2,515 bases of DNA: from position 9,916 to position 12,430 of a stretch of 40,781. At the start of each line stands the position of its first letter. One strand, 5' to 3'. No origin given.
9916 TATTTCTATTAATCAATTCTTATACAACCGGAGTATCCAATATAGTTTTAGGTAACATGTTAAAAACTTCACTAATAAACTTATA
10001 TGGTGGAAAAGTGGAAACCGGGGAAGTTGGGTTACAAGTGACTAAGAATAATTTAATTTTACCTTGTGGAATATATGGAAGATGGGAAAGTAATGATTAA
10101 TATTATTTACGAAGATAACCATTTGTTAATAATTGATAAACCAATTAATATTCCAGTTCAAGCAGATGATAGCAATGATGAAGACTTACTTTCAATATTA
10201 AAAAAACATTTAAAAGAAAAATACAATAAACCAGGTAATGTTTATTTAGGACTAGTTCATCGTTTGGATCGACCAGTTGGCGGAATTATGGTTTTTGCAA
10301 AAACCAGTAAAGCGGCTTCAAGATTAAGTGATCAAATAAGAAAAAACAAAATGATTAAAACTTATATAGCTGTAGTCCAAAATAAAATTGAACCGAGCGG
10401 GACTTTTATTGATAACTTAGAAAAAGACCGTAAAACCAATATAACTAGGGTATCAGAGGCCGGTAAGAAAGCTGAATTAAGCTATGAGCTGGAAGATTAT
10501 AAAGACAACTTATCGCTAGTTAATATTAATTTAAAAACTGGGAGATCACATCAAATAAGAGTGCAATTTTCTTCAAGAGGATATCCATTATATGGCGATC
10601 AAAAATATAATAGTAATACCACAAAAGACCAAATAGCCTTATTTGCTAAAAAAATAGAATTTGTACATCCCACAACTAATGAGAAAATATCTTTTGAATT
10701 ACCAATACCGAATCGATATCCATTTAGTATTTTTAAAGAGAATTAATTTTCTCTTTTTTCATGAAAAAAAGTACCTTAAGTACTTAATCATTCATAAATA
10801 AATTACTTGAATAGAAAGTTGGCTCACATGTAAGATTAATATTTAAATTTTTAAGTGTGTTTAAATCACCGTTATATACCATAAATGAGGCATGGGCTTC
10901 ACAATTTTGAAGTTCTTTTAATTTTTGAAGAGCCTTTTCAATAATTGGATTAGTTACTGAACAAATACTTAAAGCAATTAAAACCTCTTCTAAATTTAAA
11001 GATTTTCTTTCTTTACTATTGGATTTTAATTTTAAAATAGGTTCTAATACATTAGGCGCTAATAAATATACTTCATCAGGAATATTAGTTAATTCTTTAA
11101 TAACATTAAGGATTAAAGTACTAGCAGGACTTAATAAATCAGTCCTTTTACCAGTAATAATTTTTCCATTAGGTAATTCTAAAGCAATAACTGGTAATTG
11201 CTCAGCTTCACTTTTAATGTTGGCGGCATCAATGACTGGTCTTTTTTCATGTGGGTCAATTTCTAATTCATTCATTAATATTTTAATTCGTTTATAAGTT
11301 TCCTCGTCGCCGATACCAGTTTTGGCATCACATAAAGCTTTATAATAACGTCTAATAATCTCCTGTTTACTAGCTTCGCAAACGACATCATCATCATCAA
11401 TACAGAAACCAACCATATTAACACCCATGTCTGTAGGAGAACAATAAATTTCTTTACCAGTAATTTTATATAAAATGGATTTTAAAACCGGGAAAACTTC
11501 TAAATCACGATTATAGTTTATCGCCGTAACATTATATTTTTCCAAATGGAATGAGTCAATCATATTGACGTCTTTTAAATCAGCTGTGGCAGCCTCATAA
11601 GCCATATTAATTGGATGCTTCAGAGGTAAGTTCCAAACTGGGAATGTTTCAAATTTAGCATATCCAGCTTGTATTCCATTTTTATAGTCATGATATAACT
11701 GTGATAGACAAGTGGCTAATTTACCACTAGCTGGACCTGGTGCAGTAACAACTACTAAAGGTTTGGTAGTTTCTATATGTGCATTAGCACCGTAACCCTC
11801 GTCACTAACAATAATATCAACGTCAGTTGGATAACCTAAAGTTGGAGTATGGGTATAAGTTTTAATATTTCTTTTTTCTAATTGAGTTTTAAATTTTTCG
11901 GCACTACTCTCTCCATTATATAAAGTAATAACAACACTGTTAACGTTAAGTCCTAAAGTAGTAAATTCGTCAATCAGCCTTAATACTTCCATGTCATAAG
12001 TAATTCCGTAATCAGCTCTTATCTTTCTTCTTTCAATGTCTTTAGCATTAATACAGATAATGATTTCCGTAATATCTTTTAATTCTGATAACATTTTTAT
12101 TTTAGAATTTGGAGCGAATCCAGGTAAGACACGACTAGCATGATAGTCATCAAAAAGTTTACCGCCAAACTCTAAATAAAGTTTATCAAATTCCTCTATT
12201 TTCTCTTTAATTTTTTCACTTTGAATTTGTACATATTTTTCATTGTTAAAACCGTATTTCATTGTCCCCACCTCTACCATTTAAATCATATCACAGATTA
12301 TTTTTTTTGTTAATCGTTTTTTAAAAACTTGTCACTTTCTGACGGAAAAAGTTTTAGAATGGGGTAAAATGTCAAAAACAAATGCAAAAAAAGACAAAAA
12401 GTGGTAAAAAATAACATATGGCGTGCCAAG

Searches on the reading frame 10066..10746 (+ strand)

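Call 76: search_protein_families(library=ncbifam, proteins=[window:10066-10746:+], max_evalue=0.001)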
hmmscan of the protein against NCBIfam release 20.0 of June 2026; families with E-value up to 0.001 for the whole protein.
window:10066-10746:+ (226 aa): 7 families
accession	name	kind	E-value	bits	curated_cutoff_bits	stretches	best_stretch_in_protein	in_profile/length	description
TIGR00005.1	rluA_subfam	subfamily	2.9e-53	181.1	192.7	1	11-216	73-288/298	RluA family pseudouridine synthase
NF008385.0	PRK11180.1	equivalog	2e-29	103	351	1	7-216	80-303/325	23S rRNA pseudouridine(1911/1915/1917) synthase RluD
NF008249.0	PRK11025.1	equivalog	1.7e-28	99.5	378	1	12-216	94-304/317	23S rRNA pseudouridine(955/2504/2580) synthase RluC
TIGR01621.1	RluA-like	hypoth_equivalog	3.3e-28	98.4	222.3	1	10-201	1-185/217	TIGR01621 family pseudouridine synthase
NF008321.0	PRK11112.1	equivalog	7.8e-22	77.8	328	1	10-211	1-220/257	tRNA pseudouridine(65) synthase TruC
NF007543.0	PRK10158.1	equivalog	1.8e-21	76.8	286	1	9-214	12-217/219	bifunctional tRNA pseudouridine(32) synthase/23S rRNA pseudouridine(746) synthase RluA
TIGR00093.1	TIGR00093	subfamily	1.4e-05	24.9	109.3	1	37-174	11-134/161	pseudouridine synthase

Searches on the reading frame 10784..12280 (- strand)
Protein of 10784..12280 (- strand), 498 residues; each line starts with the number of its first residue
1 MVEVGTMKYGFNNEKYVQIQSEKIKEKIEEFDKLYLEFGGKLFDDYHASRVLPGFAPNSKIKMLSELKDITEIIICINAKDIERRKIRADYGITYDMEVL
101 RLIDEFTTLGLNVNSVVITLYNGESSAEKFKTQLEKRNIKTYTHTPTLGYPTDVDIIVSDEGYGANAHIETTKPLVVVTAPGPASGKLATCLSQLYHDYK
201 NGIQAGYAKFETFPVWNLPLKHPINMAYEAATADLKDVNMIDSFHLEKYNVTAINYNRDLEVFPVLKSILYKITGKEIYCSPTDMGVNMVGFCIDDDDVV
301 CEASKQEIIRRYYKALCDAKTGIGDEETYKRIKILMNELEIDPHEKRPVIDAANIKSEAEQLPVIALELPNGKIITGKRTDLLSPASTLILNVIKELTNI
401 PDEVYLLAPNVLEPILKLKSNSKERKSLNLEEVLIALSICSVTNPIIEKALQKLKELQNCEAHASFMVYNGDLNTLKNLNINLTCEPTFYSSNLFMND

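Call 43: search_protein_families(library=pfam, proteins=[window:10784-12280:-], max_evalue=0.00001)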
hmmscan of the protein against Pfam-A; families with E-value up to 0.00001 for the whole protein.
window:10784-12280:- (498 aa): 2 families
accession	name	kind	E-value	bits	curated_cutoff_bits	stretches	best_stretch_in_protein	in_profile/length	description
PF08903.17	DUF1846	-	1.9e-171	569.8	27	1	10-339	2-332/333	Domain of unknown function DUF1846, N-terminal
PF20921.3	DUF1846_C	-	1.4e-48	164.9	27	1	345-495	1-153/153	Domain of unknown function DUF1846, C-terminal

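Call 72: find_related_loci(query=window:10784-12280:-, collection=genome_contigs, flank=2000)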
Query window:10784-12280:- (498 aa) in genome_contigs; peptide patterns used: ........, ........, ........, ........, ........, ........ (x = any residue, [..] = any of these).
497 stretches matched a pattern; 455 encode a relative of the query (tblastn E <= 1e-3); the best 80 are kept; 80 distinct loci.
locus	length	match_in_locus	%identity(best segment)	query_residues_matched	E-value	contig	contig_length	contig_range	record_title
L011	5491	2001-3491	82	3-498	0e+0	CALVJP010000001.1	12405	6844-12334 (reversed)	MAG: uncultured Bacilli bacterium isolate E13__bin113 genome assembly, contig: E13__k127_1552599, whole genome shotgun s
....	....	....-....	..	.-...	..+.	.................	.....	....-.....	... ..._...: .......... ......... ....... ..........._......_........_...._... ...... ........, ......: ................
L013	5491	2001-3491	80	3-496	0e+0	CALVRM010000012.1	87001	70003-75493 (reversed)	MAG: uncultured Bacilli bacterium isolate E13__bin176 genome assembly, contig: E13__k127_2990467, whole genome shotgun s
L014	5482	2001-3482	80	6-498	0e+0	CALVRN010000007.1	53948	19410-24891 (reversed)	MAG: uncultured Bacilli bacterium isolate BRZ_ID__bin45 genome assembly, contig: BRZ_ID__NODE_985_length_53948_cov_26.13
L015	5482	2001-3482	80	6-498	0e+0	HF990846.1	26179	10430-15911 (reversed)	Firmicutes bacterium CAG:822 genomic scaffold, scf27, whole genome shotgun sequence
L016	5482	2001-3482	80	6-498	0e+0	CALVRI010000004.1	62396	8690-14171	MAG: uncultured Bacilli bacterium isolate BRZ_LG__bin9 genome assembly, contig: BRZ_LG__NODE_619_length_62396_cov_18.135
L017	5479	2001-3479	80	7-498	0e+0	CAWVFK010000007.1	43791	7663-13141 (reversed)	MAG: Candidatus Coprosoma sp. isolate metabat2_XCR1_HET_6734_bwa.88 MAG genome assembly, contig: k87_4169, whole genome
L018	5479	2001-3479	80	7-498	0e+0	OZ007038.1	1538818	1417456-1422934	MAG: uncultured Bacilli bacterium isolate 6755_HET_CTRL_contig_17442_metaflye_circ MAG genome assembly, chromosome: 1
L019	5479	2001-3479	78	7-498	0e+0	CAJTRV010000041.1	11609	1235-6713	MAG TPA_asm: uncultured Bacilli bacterium isolate MGBC107952 genome assembly, contig: MGBC107952.41, whole genome shotgu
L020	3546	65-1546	80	6-498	0e+0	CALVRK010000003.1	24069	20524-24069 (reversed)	MAG: uncultured Bacilli bacterium isolate BRZ_RP__bin37 genome assembly, contig: BRZ_RP__NODE_3074_length_24069_cov_5.02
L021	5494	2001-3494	79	2-498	0e+0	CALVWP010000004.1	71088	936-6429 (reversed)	MAG: uncultured Bacilli bacterium isolate E40__bin28 genome assembly, contig: E40__k127_4204742, whole genome shotgun se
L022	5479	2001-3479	79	7-498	0e+0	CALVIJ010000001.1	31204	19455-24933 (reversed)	MAG: uncultured Bacilli bacterium isolate BRZ_T__bin41 genome assembly, contig: BRZ_T__NODE_2086_length_31204_cov_4.2102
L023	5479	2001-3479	78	7-498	0e+0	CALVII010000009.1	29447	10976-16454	MAG: uncultured Bacilli bacterium isolate BRZ_PP__bin46 genome assembly, contig: BRZ_PP__NODE_1730_length_29447_cov_10.7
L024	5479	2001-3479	79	7-498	0e+0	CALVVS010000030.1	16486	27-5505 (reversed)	MAG: uncultured Bacilli bacterium isolate BRZ_EQ__bin60 genome assembly, contig: BRZ_EQ__NODE_5365_length_16486_cov_8.90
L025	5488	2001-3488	77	4-498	0e+0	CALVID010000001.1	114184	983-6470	MAG: uncultured Bacilli bacterium isolate BRZ_FF__bin53 genome assembly, contig: BRZ_FF__NODE_195_length_114184_cov_6.32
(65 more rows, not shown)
